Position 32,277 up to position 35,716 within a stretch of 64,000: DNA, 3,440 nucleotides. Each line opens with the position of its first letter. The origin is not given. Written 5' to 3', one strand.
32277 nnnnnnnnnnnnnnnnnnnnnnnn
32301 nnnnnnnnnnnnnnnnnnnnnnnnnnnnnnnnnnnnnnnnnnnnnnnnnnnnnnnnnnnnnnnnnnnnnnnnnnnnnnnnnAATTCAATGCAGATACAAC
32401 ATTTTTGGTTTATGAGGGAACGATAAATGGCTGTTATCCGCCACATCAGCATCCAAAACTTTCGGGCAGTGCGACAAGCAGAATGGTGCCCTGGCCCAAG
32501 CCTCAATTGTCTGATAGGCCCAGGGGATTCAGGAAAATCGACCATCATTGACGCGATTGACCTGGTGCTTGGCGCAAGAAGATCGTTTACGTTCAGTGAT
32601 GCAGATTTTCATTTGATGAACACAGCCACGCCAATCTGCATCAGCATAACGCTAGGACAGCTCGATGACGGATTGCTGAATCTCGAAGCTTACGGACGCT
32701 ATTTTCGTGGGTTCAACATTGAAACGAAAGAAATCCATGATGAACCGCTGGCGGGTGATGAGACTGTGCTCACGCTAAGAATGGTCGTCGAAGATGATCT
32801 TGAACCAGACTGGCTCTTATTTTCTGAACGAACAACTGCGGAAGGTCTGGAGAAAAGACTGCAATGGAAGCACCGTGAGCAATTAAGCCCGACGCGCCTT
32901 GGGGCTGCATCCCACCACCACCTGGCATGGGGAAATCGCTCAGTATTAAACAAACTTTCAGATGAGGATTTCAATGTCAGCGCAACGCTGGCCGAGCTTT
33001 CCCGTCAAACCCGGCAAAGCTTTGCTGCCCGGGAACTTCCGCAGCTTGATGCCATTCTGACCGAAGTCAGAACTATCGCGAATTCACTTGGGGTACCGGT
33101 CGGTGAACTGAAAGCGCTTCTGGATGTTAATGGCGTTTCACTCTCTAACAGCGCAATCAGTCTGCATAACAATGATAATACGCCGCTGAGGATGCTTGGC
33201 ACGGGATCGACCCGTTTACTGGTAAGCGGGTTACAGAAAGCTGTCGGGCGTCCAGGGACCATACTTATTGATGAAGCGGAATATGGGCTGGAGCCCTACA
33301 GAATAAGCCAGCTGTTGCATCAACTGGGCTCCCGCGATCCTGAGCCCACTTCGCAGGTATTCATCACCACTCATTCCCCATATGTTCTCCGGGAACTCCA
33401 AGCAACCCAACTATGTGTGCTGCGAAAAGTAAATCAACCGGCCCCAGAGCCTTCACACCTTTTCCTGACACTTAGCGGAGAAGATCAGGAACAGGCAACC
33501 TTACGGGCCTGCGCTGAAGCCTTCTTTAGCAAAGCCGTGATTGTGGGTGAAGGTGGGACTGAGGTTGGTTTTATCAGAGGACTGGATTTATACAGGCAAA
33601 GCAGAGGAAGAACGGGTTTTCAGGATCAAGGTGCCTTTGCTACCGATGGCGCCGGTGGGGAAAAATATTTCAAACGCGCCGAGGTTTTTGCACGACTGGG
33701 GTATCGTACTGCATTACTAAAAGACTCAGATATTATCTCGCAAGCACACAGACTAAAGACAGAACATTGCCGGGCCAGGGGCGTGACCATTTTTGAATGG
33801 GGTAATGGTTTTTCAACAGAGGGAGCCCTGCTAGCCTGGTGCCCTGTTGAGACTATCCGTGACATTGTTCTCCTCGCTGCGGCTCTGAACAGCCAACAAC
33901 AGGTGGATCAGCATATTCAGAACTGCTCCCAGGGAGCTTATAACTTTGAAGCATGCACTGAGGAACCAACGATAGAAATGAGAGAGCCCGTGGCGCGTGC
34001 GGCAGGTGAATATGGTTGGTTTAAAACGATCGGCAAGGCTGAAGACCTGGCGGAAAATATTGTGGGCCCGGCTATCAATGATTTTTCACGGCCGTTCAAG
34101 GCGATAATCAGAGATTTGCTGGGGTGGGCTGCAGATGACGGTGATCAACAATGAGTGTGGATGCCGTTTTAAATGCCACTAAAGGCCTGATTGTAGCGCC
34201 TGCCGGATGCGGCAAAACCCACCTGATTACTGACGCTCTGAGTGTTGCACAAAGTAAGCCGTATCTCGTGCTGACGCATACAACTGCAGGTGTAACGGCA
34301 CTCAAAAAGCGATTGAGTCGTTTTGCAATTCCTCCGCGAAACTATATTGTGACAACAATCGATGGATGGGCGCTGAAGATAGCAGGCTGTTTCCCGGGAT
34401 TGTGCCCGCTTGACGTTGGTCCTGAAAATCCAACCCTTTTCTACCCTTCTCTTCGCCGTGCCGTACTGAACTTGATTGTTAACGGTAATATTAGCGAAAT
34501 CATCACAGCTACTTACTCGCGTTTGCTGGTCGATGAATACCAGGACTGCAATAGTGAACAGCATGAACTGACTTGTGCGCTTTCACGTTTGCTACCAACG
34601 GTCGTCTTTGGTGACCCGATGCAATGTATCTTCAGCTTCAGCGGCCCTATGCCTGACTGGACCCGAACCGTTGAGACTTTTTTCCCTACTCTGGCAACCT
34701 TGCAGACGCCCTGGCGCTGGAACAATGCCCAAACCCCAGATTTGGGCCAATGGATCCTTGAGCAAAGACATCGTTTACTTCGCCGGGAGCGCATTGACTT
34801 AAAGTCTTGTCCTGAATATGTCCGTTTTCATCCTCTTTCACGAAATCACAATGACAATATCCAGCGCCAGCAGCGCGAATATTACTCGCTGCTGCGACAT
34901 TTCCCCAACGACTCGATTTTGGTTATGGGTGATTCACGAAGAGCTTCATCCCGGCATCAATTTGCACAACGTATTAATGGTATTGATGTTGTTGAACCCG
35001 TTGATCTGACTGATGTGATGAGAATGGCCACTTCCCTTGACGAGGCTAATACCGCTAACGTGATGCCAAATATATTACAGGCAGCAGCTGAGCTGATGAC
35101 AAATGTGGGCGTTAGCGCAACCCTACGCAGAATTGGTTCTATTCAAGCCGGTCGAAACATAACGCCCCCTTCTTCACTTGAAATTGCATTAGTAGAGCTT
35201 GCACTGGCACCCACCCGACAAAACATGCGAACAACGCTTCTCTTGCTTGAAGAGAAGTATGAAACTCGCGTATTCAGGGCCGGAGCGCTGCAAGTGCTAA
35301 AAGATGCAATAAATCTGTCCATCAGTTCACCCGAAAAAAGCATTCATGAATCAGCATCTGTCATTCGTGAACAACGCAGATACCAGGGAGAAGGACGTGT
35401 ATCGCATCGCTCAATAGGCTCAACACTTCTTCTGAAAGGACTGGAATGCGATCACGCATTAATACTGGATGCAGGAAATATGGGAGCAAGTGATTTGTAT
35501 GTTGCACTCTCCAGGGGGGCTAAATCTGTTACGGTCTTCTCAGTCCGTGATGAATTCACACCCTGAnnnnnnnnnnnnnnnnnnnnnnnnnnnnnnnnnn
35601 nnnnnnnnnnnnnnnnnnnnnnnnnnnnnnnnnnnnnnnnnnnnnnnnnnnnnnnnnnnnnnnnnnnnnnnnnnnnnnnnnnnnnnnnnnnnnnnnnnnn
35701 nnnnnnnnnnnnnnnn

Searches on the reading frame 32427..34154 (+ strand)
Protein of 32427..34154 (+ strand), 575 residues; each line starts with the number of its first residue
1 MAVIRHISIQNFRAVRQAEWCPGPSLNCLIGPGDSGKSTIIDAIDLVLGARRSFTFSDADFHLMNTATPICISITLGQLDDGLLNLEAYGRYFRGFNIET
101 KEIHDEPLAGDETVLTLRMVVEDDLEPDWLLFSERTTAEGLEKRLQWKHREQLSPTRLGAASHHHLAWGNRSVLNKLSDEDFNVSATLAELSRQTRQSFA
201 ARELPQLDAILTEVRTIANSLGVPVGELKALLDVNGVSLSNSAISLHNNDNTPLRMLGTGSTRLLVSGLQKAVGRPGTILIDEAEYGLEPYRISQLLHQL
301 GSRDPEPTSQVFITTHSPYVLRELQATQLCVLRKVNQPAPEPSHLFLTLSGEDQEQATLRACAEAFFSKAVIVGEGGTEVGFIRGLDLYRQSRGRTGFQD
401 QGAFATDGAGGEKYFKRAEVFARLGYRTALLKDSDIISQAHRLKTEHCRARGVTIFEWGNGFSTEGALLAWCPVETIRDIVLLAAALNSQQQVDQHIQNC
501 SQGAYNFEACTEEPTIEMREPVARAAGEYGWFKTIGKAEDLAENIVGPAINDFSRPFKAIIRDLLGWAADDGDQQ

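Call 73: search_protein_families(library=padloc, max_evalue=0.00001, proteins=[window:32427-34154:+])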
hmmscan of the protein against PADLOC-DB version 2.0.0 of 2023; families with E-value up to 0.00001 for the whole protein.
window:32427-34154:+ (575 aa): 75 families (the best 25 are shown)
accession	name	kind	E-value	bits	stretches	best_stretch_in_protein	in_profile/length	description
PDLC04168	GajA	-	7.3e-216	716.3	1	1-569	1-568/570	-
PDLC04169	GajA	-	5.9e-153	508.3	1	145-569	3-432/434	-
PDLC04170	GajA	-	5.6e-50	168.5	1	4-553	3-546/565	-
PDLC00086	GajA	-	1.4e-22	78.2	2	248-439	273-464/600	AAA ATPase domain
PDLC02358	Old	-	2e-20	71.1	2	274-441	283-454/578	Old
PDLC00102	GajA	-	4.2e-19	66.4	2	185-336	201-351/532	AAA ATPase domain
PDLC02980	AriA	-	1.2e-17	62.9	1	26-321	1-303/304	-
PDLC02979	AriA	-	1.9e-16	58.8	1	4-66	3-58/373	-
PDLC00098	GajA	-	9.8e-16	55.6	2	192-353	208-369/534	AAA ATPase domain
PDLC00096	GajA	-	4e-15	53.5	2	4-81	3-87/630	AAA ATPase domain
PDLC00099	GajA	-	6.9e-15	53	1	4-81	3-86/626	AAA ATPase domain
PDLC02336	AbiLi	-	1.3e-14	52.5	1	184-325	176-297/340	AbiLi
PDLC04182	HEC-01A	-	2.8e-14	50.9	1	276-335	306-365/406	-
PDLC00090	GajA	-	4.3e-14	50.1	1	279-379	322-426/659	AAA ATPase domain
PDLC02915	ATPase-Toprim_I-B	-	7e-14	49.5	1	277-382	257-362/623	-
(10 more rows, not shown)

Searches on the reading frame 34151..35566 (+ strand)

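Call 73: search_protein_families(library=padloc, max_evalue=0.00001, proteins=[window:34151-35566:+])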
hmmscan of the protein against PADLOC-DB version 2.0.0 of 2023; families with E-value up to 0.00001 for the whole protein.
window:34151-35566:+ (471 aa): 21 families
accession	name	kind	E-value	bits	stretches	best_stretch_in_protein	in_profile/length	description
PDLC04173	GajB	-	6.4e-171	567.4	1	4-469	4-467/471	-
PDLC04171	GajB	-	9.6e-96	319.1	1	6-383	8-385/392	-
PDLC04172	GajB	-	2.7e-47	159.9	2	12-211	8-211/505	-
PDLC00107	GajB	-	4.7e-14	49.9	1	96-194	189-291/587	UrvD helicase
PDLC00122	GajB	-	1.4e-12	45.3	1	115-170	156-213/502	UrvD helicase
PDLC00132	GajB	-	4.7e-12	43.3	1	109-189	202-286/625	UrvD helicase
PDLC00117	GajB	-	5.3e-12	43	1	111-170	208-269/604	UrvD helicase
PDLC00123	GajB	-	7.3e-12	42.7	1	116-169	171-225/540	UrvD helicase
PDLC03802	RTasHel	-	7.2e-11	39.6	1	111-170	182-241/675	DRT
PDLC00121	GajB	-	9.3e-11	38.9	1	98-170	179-250/565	UrvD helicase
PDLC00148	GajB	-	9.9e-10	35.9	0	110-162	138-191/369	UrvD helicase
PDLC00118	GajB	-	2.2e-09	34.8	0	12-73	8-74/515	UrvD helicase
PDLC00104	GajB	-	1.5e-08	31.8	1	113-344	157-380/574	UrvD helicase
PDLC00103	GajB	-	4.7e-08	30.4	1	94-175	183-267/612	UrvD helicase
PDLC00119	GajB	-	5e-08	30.3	1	111-166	208-264/565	UrvD helicase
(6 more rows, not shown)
